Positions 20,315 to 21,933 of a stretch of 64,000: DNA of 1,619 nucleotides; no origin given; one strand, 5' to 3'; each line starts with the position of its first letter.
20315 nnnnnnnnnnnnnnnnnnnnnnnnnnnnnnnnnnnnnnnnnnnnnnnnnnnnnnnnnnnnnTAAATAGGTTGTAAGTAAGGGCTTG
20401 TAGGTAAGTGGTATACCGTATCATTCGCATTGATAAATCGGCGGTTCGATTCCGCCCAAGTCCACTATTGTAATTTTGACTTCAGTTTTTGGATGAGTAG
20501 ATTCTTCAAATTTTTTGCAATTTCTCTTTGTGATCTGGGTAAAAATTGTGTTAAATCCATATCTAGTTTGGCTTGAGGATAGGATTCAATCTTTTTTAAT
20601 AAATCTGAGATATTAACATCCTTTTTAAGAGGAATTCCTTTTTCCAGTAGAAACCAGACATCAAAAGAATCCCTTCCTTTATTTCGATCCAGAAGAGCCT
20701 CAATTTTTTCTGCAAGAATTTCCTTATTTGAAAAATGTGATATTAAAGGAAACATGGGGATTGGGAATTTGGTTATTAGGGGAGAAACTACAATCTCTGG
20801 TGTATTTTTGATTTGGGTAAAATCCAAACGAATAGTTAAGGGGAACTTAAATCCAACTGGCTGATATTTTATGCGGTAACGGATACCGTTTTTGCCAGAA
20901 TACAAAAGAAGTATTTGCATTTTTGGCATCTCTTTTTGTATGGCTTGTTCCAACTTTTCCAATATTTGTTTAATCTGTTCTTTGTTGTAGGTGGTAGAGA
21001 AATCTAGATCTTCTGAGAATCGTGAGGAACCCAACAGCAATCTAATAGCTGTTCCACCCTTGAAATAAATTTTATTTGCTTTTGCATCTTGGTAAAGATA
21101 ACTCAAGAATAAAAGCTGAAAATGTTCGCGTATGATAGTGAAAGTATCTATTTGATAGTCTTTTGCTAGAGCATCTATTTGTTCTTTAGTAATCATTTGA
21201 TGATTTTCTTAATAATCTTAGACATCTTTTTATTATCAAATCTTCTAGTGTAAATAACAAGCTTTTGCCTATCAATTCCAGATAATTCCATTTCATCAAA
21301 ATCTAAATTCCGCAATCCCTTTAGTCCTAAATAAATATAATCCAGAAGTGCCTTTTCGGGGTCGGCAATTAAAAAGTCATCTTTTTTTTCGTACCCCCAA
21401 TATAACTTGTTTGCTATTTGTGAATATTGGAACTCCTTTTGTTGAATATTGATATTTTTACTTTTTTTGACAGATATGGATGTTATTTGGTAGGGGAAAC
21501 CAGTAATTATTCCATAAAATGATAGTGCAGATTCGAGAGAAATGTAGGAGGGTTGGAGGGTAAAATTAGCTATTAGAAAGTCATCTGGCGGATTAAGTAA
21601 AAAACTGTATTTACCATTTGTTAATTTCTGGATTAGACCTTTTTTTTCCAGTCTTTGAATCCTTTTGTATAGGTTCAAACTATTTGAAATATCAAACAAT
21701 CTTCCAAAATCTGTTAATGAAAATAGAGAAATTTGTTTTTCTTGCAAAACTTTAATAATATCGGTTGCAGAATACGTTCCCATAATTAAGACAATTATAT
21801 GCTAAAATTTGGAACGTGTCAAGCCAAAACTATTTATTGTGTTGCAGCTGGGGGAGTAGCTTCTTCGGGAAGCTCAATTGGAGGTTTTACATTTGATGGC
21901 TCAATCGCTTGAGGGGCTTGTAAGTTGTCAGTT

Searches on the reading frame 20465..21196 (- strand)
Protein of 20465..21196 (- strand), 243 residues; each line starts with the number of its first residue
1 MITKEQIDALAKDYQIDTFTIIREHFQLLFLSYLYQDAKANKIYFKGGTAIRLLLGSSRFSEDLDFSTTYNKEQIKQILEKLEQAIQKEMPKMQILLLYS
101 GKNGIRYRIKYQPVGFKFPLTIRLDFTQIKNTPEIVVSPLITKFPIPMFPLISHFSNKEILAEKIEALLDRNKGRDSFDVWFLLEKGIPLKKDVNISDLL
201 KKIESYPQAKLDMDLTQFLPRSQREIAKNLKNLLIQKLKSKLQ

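Call 5: search_protein_families(library=pfam, proteins=[window:20465-21196:-], max_evalue=0.1)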
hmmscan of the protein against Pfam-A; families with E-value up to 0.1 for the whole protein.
window:20465-21196:- (243 aa): 3 families
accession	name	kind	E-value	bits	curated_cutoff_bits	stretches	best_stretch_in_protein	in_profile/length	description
PF08843.17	AbiEii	-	2e-28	100.4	22.5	1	31-209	3-191/238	Nucleotidyl transferase AbiEii toxin, Type IV TA system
PF02984.24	Cyclin_C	-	0.077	13.4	22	0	52-90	56-94/119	Cyclin, C-terminal domain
PF09302.16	XLF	-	0.099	13.4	24.6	0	65-120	57-109/115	XLF N-terminal domain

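Call 12: search_protein_families(library=ncbifam, proteins=[window:20465-21196:-], max_evalue=0.1)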
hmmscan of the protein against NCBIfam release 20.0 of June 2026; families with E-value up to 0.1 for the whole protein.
window:20465-21196:- (243 aa): 1 family
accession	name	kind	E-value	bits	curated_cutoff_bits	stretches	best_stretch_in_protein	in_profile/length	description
TIGR02692.1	tRNA_CCA_actino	equivalog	0.071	11.7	438.8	1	34-86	22-71/466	CCA tRNA nucleotidyltransferase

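Call 13: search_protein_families(library=padloc, proteins=[window:20465-21196:-], max_evalue=0.1)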
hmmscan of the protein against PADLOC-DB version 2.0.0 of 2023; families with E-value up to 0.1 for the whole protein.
window:20465-21196:- (243 aa): 31 families (the best 25 are shown)
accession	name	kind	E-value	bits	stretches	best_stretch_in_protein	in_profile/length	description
PDLC02304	AbiEii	-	4.6e-27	93.6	1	1-239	1-239/260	AbiEii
PDLC02323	AbiEii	-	7.8e-25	85.9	1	1-234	1-230/248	AbiEii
PDLC02313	AbiEii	-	6.9e-23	79.4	1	1-202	1-213/254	AbiEii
PDLC02330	AbiEii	-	1.1e-22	78.9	1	23-240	7-217/219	AbiEii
PDLC02294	AbiEii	-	1.1e-18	66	1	34-210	35-207/260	AbiEii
PDLC02293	AbiEii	-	1.5e-18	65.3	2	5-95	4-92/270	AbiEii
PDLC02296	AbiEii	-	2.2e-18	64.4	2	19-89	22-94/282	AbiEii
PDLC02307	AbiEii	-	1.3e-13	49.2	1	41-188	22-149/219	AbiEii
PDLC02305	AbiEii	-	1.4e-13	48.8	1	40-189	42-196/306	AbiEii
PDLC02321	AbiEii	-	6.4e-13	47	2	152-207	181-236/296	AbiEii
PDLC02306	AbiEii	-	1e-12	46.3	2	40-114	38-109/280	AbiEii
PDLC02303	AbiEii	-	1.3e-12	45.7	2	4-95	3-95/249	AbiEii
PDLC02324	AbiEii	-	2.2e-12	45.2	2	30-88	13-71/231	AbiEii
PDLC02292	AbiEii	-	2.5e-12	45.2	1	5-115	12-117/283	AbiEii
PDLC02328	AbiEii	-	2.9e-11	41.7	1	40-186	12-144/203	AbiEii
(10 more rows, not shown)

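Call 14: find_encoding_contigs(protein=window:20468-21196:-, flank=10000, max_places=10)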
Protein window:20468-21196:- (243 aa): no gene with exactly this product is on record in the collection.

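Call 26: search_solved_structures(query=window:20468-21196:-, max_evalue=10, show_alignments=1)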
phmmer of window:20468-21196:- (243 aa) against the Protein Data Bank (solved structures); distinct sequences matched with E-value up to 10: 7.
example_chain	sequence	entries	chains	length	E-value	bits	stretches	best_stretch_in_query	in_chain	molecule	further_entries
4ok0_A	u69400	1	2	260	0.0012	21.7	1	40-201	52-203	Putative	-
4o8s_A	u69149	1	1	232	0.0013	21.5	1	42-200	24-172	Putative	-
6y56_A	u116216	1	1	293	0.0055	19.5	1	14-82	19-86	Uncharacterized protein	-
1ug8_A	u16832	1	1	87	0.25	14.1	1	71-138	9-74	Poly(A)-specific Ribonuclease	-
9nvl_A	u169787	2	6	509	0.77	12.5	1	52-109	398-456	ATPase Hybrid F1 with the ancestral core domains Chain A | ATPase hybrid F1 with the ancestral core domains alpha chains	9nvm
6z35_A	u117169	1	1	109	6.9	9.4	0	58-88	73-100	Maquette 2-1ip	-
5tgw_A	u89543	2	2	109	9.1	9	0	59-88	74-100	PS1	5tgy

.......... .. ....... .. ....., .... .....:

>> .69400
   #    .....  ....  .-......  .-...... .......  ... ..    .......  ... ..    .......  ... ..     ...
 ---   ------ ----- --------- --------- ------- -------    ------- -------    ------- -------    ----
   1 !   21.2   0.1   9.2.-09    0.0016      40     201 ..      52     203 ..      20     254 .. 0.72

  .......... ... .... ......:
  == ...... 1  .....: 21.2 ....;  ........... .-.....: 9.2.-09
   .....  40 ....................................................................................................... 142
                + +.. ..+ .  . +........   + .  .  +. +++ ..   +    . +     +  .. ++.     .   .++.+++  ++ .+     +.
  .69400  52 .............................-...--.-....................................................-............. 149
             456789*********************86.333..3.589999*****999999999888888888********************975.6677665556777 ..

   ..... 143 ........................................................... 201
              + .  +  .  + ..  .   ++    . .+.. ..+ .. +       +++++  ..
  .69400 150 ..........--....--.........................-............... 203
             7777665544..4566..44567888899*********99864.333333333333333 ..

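Call 37: find_homologous_proteins(query=window:20468-21196:-, max_evalue=1e-10)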
Query window:20468-21196:- (243 aa): 2231 proteins with E <= 1e-10 among 3669 candidates; the best 120 are listed.
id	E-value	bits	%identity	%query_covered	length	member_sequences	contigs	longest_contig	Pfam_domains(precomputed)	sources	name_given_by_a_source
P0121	4.9e-151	519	100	100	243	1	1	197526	PF08843.18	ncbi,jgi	jgi:predicted nucleotidyltransferase component of viral defense system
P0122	1.1e-98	347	67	99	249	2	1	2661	PF08843.18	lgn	-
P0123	5.2e-96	339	66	96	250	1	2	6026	PF08843.18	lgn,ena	-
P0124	3.8e-95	336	67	98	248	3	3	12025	PF08843.18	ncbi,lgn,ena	-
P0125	1.7e-94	334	66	98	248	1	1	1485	PF08843.18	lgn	-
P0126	2.9e-94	333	65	98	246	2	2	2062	PF08843.18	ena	-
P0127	1.8e-93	330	65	98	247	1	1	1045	PF08843.18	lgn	-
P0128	5.7e-93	329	66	98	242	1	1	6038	PF08843.18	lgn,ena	-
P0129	1.4e-92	327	64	100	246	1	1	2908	PF08843.18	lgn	-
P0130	1.6e-92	327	64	98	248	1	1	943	PF08843.18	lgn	-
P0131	2.7e-91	323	63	100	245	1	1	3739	PF08843.18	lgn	-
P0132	3.2e-91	323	65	99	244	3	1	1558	PF08843.18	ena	-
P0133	5.0e-91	322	65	93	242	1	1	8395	PF08843.18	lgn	-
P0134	6.7e-91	322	65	100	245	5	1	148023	PF08843.18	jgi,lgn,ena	-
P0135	1.2e-90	321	66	96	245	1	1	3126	PF08843.18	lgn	-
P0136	2.0e-90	320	62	100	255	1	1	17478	PF08843.18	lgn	-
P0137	2.2e-90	320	64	98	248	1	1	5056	PF08843.18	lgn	-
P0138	2.4e-90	320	63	98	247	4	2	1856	PF08843.18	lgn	-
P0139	5.4e-90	319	66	98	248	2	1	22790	PF08843.18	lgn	-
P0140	6.1e-90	319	63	99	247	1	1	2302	PF08843.18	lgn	-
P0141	9.8e-90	318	66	98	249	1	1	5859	PF08843.18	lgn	-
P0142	1.2e-89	318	63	98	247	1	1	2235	PF08843.18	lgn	-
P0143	2.4e-89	317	62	100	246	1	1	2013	PF08843.18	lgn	-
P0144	4.9e-89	316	63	100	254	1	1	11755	PF08843.18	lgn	-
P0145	6.4e-89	315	61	100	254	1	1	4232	PF08843.18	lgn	-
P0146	1.2e-88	315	63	98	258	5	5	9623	PF08843.18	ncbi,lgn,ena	-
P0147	1.7e-87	311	63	98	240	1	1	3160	PF08843.18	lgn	-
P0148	1.9e-87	311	61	98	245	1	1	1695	PF08843.18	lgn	-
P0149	2.9e-87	310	63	96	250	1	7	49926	PF08843.18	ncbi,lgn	-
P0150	4.3e-87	309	62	98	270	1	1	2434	PF08843.18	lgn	-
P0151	1.3e-86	308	61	100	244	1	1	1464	PF08843.18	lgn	-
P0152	1.6e-86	307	62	98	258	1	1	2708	PF08843.18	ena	-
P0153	8.2e-86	305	63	98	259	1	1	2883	PF08843.18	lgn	-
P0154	9.6e-86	305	62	100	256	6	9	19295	PF08843.18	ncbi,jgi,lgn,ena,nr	ncbi:MAG TPA: hypothetical protein DEV73_00370 [Candidatus Zambryskibacteria bacterium]|nr:MAG: hypo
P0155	3.1e-85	303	60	100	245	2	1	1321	PF08843.18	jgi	-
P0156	8.3e-85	302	60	100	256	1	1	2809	PF08843.18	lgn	-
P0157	1.3e-84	301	59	100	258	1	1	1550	PF08843.18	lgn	-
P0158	1.4e-84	301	59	100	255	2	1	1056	PF08843.18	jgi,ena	-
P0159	2.0e-84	301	61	96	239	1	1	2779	PF08843.18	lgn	-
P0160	3.1e-84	300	60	93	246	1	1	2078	PF08843.18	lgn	-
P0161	6.7e-84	299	61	98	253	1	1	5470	PF08843.18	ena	-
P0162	1.2e-83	298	59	100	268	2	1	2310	PF08843.18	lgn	-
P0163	1.3e-83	298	60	98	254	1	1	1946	PF08843.18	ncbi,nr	ncbi:MAG: nucleotidyl transferase AbiEii/AbiGii toxin family protein [Candidatus Woesebacteria bacte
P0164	1.6e-83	298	61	99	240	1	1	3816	PF08843.18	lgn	-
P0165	1.7e-83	298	59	100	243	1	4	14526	PF08843.18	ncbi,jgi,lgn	-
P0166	1.8e-83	298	58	98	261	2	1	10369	PF08843.18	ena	-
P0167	4.4e-83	296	60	98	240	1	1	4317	PF08843.18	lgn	-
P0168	4.9e-83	296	61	99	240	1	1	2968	PF08843.18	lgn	-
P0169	1.6e-82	294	60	98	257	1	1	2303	PF08843.18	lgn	-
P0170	1.0e-81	292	61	96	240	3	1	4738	PF08843.18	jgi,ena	-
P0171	1.7e-81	291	57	100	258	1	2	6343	PF08843.18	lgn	-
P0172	1.9e-81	291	61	96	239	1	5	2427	PF08843.18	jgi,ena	-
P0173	3.8e-81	290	58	98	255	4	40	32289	PF08843.18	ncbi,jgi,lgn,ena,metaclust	metaclust:\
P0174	1.2e-80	288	60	95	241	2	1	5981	PF08843.18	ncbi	-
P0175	1.3e-80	288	58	98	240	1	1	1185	PF08843.18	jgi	jgi:predicted nucleotidyltransferase component of viral defense system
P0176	1.4e-80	288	61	98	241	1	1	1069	PF08843.18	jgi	jgi:predicted nucleotidyltransferase component of viral defense system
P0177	1.5e-80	288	59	99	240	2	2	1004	PF08843.18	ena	-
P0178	4.9e-80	286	59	95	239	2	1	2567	PF08843.18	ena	-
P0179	6.1e-80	286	59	98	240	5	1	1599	PF08843.18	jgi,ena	-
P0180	7.9e-80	286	57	96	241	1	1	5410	PF08843.18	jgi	jgi:predicted nucleotidyltransferase component of viral defense system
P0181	8.3e-80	286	57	98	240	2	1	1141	PF08843.18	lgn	-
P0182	8.5e-80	286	57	100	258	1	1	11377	PF08843.18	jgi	jgi:predicted nucleotidyltransferase component of viral defense system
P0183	2.8e-79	284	57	98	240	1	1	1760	PF08843.18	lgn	-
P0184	4.8e-79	283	59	99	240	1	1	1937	PF08843.18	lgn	-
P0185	1.0e-78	282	57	98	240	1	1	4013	PF08843.18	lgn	-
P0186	1.6e-78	281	58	96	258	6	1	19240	PF08843.18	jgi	-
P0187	3.3e-78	280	62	97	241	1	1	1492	PF08843.18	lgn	-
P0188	5.2e-78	280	59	96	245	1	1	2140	PF08843.18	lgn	-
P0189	5.8e-78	280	59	96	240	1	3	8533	PF08843.18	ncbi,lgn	-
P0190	8.5e-78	279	59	95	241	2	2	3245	PF08843.18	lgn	-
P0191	2.5e-77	277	59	93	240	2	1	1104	PF08843.18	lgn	-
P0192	2.7e-77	277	56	96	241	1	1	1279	PF08843.18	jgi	-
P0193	2.9e-77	277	60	97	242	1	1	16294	PF08843.18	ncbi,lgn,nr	ncbi:MAG: nucleotidyl transferase AbiEii/AbiGii toxin family protein [Patescibacteria group bacteriu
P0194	3.7e-77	277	56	98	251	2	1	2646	PF08843.18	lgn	-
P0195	4.9e-77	276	55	96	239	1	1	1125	PF08843.18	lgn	-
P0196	5.3e-77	276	57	96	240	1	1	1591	PF08843.18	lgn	-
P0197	6.3e-77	276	61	97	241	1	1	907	PF08843.18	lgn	-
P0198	7.0e-77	276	56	96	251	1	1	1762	PF08843.18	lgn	-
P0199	7.3e-77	276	56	98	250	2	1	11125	PF08843.18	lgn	-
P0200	1.4e-76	275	57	98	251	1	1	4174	PF08843.18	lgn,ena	-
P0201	1.5e-76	275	57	98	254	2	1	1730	PF08843.18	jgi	-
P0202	2.0e-76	275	56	98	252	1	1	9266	PF08843.18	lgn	-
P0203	2.9e-76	274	56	100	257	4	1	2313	PF08843.18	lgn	-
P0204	3.1e-76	274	59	93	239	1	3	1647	PF08843.18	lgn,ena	-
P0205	3.1e-76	274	56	98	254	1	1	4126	PF08843.18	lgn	-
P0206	8.8e-76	272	56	99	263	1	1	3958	PF08843.18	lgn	-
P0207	1.1e-75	272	57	96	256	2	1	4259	PF08843.18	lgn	-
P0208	1.2e-75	272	57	96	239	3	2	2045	PF08843.18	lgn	-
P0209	1.4e-75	272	54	98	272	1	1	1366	PF08843.18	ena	-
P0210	1.7e-75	271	57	93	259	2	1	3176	PF08843.18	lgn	-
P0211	2.0e-75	271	57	98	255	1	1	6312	PF08843.18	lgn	-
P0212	2.2e-75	271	54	99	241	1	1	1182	PF08843.18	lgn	-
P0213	5.0e-75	270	54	99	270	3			PF08843.18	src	-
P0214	6.4e-75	270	56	97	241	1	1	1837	PF08843.18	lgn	-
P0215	6.8e-75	269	58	93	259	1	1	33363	PF08843.18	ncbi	ncbi:MAG: nucleotidyl transferase AbiEii/AbiGii toxin family protein [bacterium]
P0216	1.3e-74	269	55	97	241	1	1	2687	PF08843.18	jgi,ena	-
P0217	1.9e-74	268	55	98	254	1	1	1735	PF08843.18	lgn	-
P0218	2.8e-74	267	53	99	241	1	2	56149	PF08843.18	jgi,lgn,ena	jgi:predicted nucleotidyltransferase component of viral defense system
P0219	3.9e-74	267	54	93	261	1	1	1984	PF08843.18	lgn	-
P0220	5.9e-74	266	55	98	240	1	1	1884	PF08843.18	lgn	-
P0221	6.2e-74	266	55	98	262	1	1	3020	PF08843.18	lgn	-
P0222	7.9e-74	266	53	100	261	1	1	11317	PF08843.18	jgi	jgi:predicted nucleotidyltransferase component of viral defense system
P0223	8.3e-74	266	57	99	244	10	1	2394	PF08843.18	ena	-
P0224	2.4e-73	264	53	100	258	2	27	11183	PF08843.18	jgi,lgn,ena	-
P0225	3.4e-73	264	53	99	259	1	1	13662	PF08843.18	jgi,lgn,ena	-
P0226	3.7e-73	264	52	98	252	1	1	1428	PF08843.18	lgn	-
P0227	3.7e-73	264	55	96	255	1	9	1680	PF08843.18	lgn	-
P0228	3.8e-73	264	53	98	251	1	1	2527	PF08843.18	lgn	-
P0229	5.4e-73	263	57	97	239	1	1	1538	PF08843.18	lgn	-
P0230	5.6e-73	263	56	100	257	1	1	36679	PF08843.18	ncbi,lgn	ncbi:MAG: hypothetical protein Fur009_4350 [Candidatus Microgenomates bacterium]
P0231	7.6e-73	263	54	98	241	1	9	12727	PF08843.18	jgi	jgi:predicted nucleotidyltransferase component of viral defense system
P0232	8.6e-73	263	53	96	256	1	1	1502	PF08843.18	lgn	-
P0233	9.3e-73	263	53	99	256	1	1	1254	PF08843.18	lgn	-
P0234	9.9e-73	262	56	98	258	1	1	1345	PF08843.18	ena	-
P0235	1.1e-72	262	55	98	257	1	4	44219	PF08843.18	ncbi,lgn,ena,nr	ncbi:nucleotidyl transferase AbiEii/AbiGii toxin family protein [Candidatus Microgenomates bacterium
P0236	1.6e-72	262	52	98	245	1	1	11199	PF08843.18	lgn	-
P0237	1.6e-72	262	54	100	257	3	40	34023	PF08843.18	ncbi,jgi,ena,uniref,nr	ncbi:hypothetical protein COY89_03650 [Candidatus Roizmanbacteria bacterium CG_4_10_14_0_8_um_filter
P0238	1.6e-72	262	54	98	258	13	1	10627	PF08843.18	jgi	-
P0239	1.9e-72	262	55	96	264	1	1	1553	PF08843.18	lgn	-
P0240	1.9e-72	262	54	93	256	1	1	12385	PF08843.18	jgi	-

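Call 39: find_related_loci(query=A1, collection=metagenome_contigs, flank=4000)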
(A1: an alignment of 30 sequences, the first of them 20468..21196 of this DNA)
Query A1 (243 aa) in metagenome_contigs; peptide patterns used: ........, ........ (x = any residue, [..] = any of these).
600 stretches matched a pattern (row limit reached: there are more); 499 encode a relative of the query (tblastn E <= 1e-3); the best 80 are kept; 80 distinct loci.
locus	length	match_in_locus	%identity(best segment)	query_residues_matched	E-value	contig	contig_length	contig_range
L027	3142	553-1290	54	1-234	4e-84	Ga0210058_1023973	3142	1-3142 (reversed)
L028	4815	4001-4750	41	1-239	7e-54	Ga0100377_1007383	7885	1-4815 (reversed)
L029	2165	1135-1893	41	1-241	9e-52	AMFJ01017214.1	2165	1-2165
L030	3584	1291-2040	39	1-238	2e-51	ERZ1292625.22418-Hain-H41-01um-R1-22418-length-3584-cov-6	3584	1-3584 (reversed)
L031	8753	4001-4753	43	1-238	3e-51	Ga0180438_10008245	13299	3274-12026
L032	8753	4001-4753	37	1-238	2e-50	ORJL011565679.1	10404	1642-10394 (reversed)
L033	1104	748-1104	63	1-119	4e-47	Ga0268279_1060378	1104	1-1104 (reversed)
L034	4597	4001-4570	43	1-190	1e-44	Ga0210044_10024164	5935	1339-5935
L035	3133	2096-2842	35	1-238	1e-42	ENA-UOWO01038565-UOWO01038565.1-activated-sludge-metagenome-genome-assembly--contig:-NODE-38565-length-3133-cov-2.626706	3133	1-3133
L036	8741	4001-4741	34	1-242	2e-39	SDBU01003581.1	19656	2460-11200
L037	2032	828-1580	35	1-240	8e-40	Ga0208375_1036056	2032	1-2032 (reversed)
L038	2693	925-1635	38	15-232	8e-39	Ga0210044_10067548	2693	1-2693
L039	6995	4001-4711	35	1-226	2e-38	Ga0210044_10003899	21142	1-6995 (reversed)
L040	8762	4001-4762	34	1-243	4e-38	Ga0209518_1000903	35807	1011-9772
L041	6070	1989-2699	36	1-226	3e-38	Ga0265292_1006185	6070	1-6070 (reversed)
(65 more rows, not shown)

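Call 79: find_related_loci(query=A1, collection=viral_contigs, flank=5000)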
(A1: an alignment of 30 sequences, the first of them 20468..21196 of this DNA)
Query A1 (243 aa) in viral_contigs; peptide patterns used: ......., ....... (x = any residue, [..] = any of these).
154 stretches matched a pattern; 26 encode a relative of the query (tblastn E <= 1e-3); 26 distinct loci.
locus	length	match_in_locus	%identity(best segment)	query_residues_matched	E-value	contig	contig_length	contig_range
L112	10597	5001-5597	28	10-206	1e-17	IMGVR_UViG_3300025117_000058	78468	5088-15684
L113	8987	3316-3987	30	21-241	2e-15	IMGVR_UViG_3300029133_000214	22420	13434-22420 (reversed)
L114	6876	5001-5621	25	7-187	1e-10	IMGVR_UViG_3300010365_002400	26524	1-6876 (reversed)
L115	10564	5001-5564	27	40-205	8e-11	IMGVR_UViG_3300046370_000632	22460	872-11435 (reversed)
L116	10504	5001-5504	28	45-190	1e-9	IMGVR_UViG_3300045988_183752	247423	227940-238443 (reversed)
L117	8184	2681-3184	28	45-190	1e-9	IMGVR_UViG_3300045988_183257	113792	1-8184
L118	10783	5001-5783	22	1-220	3e-9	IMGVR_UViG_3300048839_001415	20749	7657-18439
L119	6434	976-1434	29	23-180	4e-9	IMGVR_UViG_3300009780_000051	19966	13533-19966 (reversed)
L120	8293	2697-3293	28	1-180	4e-9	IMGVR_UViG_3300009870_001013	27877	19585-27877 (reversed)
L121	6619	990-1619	27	7-190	4e-9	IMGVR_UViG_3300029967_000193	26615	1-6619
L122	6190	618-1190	28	41-203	4e-9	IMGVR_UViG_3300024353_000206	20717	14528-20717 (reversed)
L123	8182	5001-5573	27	21-184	1e-8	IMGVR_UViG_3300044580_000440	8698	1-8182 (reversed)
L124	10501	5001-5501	26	41-181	1e-8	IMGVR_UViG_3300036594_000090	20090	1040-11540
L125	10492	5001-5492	27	45-186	3e-8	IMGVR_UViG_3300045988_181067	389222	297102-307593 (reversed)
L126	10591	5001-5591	27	1-190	7e-8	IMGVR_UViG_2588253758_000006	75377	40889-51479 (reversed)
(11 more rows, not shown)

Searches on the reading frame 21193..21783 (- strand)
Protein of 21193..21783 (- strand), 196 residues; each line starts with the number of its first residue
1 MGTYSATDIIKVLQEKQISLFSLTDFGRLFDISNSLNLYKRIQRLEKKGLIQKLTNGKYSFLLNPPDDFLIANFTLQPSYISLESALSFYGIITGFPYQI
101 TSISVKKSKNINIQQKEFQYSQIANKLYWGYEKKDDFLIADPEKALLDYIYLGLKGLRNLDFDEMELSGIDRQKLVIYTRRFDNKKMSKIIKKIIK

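Call 5: search_protein_families(library=pfam, proteins=[window:21193-21783:-], max_evalue=0.1)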
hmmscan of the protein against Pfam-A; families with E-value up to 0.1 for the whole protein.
window:21193-21783:- (196 aa): 0 families

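Call 12: search_protein_families(library=ncbifam, proteins=[window:21193-21783:-], max_evalue=0.1)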
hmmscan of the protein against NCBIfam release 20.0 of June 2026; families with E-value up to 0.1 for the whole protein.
window:21193-21783:- (196 aa): 1 family
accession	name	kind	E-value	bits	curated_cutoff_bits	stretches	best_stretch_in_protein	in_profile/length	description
NF047376.1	TAA_AbiEi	equivalog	2.4e-11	43.7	150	1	5-112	5-119/172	type IV toxin-antitoxin system AbiEi family antitoxin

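Call 13: search_protein_families(library=padloc, proteins=[window:21193-21783:-], max_evalue=0.1)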
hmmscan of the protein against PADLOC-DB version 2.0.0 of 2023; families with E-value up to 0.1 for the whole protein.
window:21193-21783:- (196 aa): 24 families
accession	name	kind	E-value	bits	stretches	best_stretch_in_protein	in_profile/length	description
PDLC02241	AbiEi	-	3.1e-39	132.8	1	22-195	16-195/199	AbiEi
PDLC02272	AbiEi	-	3e-35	119.9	1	32-195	24-195/200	AbiEi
PDLC02230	AbiEi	-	1.2e-25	88.4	1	38-161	19-143/192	AbiEi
PDLC02267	AbiEi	-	7.6e-25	85.8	1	6-187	6-190/252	AbiEi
PDLC02255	AbiEi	-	7.4e-22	75.8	1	7-195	2-184/186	AbiEi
PDLC02240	AbiEi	-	1.1e-12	46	1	20-193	17-209/216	AbiEi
PDLC02232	AbiEi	-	2.1e-11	42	1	6-112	6-118/177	AbiEi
PDLC02276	AbiEi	-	2.5e-10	38.3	1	15-150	12-157/270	AbiEi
PDLC02269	AbiEi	-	1.5e-09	35.6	1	17-187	9-183/251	AbiEi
PDLC02274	AbiEi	-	3.8e-09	34.6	1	28-175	25-183/217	AbiEi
PDLC02225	AbiEi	-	6.8e-09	33.7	1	39-128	32-118/198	AbiEi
PDLC02287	AbiEi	-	1.5e-08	32.5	1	17-151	9-145/253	AbiEi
PDLC02275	AbiEi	-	4.9e-08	31.2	1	37-153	22-142/184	AbiEi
PDLC02265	AbiEi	-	1.6e-06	26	1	19-125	9-118/198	AbiEi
PDLC02273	AbiEi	-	8e-06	24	1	80-191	86-201/205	AbiEi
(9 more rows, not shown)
